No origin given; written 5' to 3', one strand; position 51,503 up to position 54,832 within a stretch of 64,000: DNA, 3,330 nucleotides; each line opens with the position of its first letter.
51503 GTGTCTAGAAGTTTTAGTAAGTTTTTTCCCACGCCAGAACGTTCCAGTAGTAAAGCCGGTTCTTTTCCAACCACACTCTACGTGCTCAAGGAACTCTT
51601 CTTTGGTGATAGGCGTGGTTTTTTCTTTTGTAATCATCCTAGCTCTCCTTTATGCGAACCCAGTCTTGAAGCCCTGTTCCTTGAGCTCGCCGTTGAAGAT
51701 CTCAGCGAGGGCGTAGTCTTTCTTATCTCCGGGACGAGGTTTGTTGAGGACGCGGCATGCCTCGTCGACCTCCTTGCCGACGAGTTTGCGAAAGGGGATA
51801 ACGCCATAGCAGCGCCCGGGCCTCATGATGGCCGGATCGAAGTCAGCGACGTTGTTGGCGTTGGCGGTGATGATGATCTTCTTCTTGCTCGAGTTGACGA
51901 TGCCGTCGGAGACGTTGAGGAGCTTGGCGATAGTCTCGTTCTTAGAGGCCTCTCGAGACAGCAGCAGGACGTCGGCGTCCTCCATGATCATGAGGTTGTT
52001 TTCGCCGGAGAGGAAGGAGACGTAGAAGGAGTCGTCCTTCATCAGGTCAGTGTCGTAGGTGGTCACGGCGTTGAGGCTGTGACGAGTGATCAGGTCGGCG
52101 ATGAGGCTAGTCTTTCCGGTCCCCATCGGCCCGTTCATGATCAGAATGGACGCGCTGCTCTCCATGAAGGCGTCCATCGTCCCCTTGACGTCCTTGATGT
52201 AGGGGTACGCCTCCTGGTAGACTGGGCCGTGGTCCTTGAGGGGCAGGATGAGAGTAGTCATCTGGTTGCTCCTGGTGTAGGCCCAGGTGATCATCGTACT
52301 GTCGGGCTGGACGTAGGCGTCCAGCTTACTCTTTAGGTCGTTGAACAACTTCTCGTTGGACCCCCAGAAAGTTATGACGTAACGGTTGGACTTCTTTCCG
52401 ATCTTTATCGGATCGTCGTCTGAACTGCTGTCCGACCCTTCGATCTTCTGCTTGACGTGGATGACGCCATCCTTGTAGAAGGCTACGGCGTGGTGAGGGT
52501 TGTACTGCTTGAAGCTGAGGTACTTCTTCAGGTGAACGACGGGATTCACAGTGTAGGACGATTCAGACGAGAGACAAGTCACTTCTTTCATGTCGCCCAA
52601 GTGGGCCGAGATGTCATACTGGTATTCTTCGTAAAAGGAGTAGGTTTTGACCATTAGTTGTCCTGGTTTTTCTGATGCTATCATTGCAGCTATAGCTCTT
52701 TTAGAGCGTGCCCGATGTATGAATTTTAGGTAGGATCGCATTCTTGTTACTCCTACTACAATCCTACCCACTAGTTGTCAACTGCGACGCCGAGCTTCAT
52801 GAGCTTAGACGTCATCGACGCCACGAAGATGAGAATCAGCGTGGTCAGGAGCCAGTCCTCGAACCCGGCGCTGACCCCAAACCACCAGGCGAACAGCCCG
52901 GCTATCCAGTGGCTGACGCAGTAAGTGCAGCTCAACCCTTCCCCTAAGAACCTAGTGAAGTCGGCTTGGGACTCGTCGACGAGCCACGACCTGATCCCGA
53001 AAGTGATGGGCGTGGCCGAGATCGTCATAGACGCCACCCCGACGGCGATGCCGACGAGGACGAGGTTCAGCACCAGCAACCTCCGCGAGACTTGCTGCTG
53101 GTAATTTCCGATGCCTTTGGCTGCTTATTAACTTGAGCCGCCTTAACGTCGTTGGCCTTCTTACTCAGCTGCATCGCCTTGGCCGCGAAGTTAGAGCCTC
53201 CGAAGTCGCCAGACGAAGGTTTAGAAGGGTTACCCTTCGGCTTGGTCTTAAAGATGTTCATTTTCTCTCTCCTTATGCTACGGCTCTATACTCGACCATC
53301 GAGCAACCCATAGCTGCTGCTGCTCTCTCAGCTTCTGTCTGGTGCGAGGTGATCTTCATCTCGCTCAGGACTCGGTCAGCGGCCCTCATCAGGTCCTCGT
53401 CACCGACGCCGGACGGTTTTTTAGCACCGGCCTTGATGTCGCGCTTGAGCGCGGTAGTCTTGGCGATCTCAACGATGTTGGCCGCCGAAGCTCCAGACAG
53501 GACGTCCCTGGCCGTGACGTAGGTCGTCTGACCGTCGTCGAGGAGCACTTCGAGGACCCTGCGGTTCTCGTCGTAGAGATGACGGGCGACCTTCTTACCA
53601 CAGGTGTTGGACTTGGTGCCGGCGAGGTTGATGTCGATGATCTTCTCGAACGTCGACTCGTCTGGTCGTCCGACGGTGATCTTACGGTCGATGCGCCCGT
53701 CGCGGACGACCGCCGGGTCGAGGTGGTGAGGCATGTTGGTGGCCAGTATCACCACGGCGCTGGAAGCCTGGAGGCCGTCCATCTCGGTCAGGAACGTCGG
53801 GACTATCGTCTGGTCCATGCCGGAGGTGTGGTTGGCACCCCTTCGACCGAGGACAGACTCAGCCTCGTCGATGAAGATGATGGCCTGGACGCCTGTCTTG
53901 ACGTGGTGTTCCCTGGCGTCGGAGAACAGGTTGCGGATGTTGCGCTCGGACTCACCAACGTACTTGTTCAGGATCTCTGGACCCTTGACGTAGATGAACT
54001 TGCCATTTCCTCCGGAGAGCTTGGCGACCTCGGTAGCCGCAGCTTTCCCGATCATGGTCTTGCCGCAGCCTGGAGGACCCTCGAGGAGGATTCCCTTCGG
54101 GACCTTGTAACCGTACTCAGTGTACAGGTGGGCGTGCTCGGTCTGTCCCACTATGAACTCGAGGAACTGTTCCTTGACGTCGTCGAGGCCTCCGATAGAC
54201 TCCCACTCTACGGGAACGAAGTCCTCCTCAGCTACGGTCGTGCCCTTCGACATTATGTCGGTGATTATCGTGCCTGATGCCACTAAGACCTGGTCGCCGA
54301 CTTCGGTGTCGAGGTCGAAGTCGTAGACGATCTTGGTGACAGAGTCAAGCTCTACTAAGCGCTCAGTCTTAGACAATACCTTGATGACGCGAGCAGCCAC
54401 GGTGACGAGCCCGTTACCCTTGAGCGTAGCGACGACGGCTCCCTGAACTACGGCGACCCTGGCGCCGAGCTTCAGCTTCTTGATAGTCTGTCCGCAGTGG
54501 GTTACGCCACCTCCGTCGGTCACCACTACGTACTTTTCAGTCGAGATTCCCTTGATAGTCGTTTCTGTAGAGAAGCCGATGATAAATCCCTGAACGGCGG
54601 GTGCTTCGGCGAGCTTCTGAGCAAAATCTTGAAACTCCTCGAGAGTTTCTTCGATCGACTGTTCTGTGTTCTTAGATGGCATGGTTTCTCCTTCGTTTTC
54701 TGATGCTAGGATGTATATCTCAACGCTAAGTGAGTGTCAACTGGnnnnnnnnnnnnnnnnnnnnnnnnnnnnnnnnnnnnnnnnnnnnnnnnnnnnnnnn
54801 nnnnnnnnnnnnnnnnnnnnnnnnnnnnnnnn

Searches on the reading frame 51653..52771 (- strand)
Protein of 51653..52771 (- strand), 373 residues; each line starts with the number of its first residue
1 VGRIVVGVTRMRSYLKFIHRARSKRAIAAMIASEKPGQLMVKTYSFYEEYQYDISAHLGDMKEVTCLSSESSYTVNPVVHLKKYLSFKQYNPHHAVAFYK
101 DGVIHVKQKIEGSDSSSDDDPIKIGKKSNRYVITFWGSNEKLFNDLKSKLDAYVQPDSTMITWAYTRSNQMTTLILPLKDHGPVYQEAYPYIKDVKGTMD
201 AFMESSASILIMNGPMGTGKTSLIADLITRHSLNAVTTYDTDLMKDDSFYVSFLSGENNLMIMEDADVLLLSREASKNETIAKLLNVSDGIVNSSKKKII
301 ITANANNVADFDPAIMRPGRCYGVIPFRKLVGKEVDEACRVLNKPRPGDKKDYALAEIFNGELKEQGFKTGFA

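Call 10: search_protein_families(library=pfam, proteins=[window:51653-52771:-], max_evalue=0.001)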
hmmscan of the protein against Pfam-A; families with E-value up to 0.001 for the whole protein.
window:51653-52771:- (373 aa): 1 family
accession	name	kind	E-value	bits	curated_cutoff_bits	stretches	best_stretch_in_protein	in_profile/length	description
PF00004.35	AAA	-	6.5e-10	40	21.2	1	211-327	2-129/131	ATPase family associated with various cellular activities (AAA)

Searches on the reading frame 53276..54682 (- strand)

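Call 10: search_protein_families(library=pfam, proteins=[window:53276-54682:-], max_evalue=0.001)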
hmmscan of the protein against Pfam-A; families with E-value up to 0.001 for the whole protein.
window:53276-54682:- (469 aa): 2 families
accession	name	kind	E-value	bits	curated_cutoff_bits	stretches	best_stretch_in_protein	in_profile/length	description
PF00004.35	AAA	-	2.3e-34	119.1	21.2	1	198-338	1-130/131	ATPase family associated with various cellular activities (AAA)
PF00732.25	GMC_oxred_N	-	2.9e-05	24.4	23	0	361-461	14-95/218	GMC oxidoreductase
